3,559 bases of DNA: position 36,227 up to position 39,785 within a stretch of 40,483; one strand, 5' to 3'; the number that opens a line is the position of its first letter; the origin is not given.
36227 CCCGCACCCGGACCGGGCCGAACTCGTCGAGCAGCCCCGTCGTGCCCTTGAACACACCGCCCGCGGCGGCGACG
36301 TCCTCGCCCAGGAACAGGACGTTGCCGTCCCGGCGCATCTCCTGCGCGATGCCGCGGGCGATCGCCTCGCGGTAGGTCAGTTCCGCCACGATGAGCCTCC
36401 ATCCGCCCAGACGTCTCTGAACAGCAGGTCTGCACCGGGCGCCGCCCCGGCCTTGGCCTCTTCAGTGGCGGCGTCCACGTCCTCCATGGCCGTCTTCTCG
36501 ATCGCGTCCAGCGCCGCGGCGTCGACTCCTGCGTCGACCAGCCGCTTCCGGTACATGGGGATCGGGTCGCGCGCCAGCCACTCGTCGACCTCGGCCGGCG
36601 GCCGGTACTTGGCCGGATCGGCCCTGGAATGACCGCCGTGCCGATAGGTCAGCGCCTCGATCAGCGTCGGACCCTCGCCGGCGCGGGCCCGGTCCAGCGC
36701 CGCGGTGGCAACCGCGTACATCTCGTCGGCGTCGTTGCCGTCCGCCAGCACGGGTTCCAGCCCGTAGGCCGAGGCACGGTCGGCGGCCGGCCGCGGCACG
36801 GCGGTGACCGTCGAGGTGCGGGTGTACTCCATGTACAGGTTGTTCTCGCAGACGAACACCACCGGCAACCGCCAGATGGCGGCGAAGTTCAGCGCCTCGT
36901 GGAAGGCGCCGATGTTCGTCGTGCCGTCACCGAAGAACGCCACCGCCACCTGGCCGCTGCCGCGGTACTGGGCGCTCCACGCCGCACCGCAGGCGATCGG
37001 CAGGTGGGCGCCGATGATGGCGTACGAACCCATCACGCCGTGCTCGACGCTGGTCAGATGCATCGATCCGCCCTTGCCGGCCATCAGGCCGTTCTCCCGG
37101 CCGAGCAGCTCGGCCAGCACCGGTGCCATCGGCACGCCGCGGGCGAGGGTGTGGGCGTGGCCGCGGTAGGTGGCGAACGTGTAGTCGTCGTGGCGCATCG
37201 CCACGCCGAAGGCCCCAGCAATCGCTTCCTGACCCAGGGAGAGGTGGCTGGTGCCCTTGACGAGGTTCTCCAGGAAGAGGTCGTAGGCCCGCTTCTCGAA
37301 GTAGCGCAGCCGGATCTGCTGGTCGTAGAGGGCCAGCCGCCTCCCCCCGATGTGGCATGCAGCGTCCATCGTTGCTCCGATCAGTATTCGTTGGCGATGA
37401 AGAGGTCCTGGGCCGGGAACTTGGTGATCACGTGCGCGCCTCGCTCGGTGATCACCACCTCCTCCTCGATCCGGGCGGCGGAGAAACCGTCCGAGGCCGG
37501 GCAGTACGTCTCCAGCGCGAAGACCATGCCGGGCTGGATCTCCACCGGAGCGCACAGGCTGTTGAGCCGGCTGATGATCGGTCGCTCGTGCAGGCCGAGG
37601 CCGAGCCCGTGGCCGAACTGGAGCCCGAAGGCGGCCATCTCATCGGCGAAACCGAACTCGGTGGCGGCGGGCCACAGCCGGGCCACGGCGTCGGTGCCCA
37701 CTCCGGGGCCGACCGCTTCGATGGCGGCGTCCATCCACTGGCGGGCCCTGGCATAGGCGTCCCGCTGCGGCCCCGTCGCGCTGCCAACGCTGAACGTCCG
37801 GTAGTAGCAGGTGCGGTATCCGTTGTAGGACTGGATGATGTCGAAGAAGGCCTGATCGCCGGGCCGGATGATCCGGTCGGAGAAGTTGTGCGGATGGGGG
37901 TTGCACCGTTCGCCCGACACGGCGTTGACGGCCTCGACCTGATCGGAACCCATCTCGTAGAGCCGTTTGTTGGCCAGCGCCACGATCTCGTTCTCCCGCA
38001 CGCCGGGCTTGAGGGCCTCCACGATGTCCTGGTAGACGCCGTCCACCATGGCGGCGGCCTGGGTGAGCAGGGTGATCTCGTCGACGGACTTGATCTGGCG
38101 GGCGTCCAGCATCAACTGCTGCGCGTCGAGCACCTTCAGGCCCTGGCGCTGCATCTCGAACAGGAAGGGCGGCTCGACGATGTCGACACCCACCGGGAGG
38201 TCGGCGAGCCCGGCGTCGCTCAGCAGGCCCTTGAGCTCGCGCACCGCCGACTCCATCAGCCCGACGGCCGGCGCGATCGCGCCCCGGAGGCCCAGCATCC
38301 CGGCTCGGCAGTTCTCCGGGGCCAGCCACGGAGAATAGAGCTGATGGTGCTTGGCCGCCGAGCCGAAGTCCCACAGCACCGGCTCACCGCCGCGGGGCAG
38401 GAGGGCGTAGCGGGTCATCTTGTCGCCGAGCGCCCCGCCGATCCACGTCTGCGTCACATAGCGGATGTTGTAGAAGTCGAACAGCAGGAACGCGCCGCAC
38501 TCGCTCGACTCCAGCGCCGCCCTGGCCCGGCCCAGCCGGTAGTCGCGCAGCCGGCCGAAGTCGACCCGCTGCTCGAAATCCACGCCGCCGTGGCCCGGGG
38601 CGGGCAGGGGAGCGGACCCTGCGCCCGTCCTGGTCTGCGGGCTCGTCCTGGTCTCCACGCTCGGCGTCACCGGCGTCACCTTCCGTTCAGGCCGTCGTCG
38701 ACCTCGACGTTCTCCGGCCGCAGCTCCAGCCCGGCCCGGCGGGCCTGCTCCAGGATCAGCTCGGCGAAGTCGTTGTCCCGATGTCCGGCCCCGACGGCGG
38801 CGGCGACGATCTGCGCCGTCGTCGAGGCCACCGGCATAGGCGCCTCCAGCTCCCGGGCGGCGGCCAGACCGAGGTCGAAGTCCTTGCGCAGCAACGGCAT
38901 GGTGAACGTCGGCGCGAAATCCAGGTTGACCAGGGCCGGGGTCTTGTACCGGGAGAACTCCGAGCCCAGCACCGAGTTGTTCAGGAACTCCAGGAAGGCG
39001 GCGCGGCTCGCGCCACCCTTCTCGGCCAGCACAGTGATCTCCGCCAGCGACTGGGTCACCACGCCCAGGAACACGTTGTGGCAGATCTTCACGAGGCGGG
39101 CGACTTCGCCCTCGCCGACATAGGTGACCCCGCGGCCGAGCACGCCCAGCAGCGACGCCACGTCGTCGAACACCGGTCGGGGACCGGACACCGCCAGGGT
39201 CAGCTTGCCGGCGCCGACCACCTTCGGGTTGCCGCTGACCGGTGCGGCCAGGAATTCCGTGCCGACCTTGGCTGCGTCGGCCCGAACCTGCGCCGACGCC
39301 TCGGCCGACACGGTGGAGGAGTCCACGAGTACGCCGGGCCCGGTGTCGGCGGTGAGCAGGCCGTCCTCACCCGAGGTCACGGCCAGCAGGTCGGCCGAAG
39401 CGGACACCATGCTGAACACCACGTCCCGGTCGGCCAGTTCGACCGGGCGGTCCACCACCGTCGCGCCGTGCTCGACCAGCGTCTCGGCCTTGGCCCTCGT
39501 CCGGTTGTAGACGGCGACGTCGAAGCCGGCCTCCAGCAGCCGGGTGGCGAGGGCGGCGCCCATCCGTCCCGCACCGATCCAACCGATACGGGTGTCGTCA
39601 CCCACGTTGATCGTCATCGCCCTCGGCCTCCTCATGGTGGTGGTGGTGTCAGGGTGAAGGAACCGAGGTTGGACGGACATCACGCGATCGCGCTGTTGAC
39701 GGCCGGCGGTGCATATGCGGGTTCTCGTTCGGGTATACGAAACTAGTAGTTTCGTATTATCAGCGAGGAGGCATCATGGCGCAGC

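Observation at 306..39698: A 23-nt box plus CAnnCT hexamer recurs at least 10 times, always aimed at the next gene: candidate new promoter class or regulon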

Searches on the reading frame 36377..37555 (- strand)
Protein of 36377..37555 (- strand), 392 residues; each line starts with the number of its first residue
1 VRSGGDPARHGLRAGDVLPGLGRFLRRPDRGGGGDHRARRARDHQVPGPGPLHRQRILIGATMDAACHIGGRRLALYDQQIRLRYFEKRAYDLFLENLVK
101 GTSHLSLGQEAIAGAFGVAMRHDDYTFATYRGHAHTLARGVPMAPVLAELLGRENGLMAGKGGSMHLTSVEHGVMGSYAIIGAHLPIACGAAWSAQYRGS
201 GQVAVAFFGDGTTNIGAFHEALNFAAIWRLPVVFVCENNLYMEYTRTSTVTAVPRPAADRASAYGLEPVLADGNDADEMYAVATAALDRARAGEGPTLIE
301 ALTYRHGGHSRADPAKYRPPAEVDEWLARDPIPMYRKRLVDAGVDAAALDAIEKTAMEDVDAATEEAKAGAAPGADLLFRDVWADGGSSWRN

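Call 18: search_protein_families(library=pfam, proteins=[window:36377-37555:-], max_evalue=0.001)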
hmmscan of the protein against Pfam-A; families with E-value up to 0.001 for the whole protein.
window:36377-37555:- (392 aa): 2 families
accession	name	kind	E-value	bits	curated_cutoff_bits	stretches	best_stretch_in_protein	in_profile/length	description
PF00676.26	E1_dh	-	8.8e-71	238.7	22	1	83-371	6-295/300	Dehydrogenase E1 component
PF02775.26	TPP_enzyme_C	-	2.8e-06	27.6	21.9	1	176-300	25-150/151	Thiamine pyrophosphate enzyme, C-terminal TPP binding domain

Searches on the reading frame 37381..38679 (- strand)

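Call 18: search_protein_families(library=pfam, proteins=[window:37381-38679:-], max_evalue=0.001)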
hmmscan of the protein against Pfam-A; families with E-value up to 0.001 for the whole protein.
window:37381-38679:- (432 aa): 1 family
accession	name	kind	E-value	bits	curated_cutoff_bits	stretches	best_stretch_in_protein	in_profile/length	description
PF00557.29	Peptidase_M24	-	3e-37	128.9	23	1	205-412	3-208/208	Metallopeptidase family M24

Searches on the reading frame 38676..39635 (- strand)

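Call 57: search_protein_families(library=pfam, proteins=[window:38676-39635:-], max_evalue=0.01)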
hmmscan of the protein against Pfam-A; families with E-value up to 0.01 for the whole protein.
window:38676-39635:- (319 aa): 11 families
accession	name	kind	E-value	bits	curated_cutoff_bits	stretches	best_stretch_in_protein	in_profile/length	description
PF03446.21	NAD_binding_2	-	2.1e-36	125.8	21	1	16-174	1-161/161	NAD binding domain of 6-phosphogluconate dehydrogenase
PF14833.11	NAD_binding_11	-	7.1e-21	75.2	30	1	181-294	5-119/122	NAD-binding of NADP-dependent 3-hydroxyisobutyrate dehydrogenase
PF01488.26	Shikimate_DH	-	8e-09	36.1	24.3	1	14-105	12-110/138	Shikimate / quinate 5-dehydrogenase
PF03807.23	F420_oxidored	-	6.3e-08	33.5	21.6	1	16-77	1-67/94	NADP oxidoreductase coenzyme F420-dependent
PF02826.25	2-Hacid_dh_C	-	1.1e-06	28.6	25.1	1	13-80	35-102/178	D-isomer specific 2-hydroxyacid dehydrogenase, NAD binding domain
PF02558.23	ApbA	-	1.3e-05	25.3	22.2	1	18-69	2-49/150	Ketopantoate reductase PanE/ApbA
PF02737.24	3HCDH_N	-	8.4e-05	23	22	1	17-66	2-51/180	3-hydroxyacyl-CoA dehydrogenase, NAD binding domain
PF02254.24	TrkA_N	-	0.00017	22.3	23.8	1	20-91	4-73/116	TrkA-N domain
PF03435.24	Sacchrp_dh_NADP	-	0.0021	18.8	25.1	1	17-72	1-60/129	Saccharopine dehydrogenase NADP binding domain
PF13460.12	NAD_binding_10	-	0.0026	18.1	27.2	0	22-82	3-73/184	NAD(P)H-binding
PF13450.12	NAD_binding_8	-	0.0099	16.6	21.9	0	20-45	2-27/68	NAD(P)-binding Rossmann-like domain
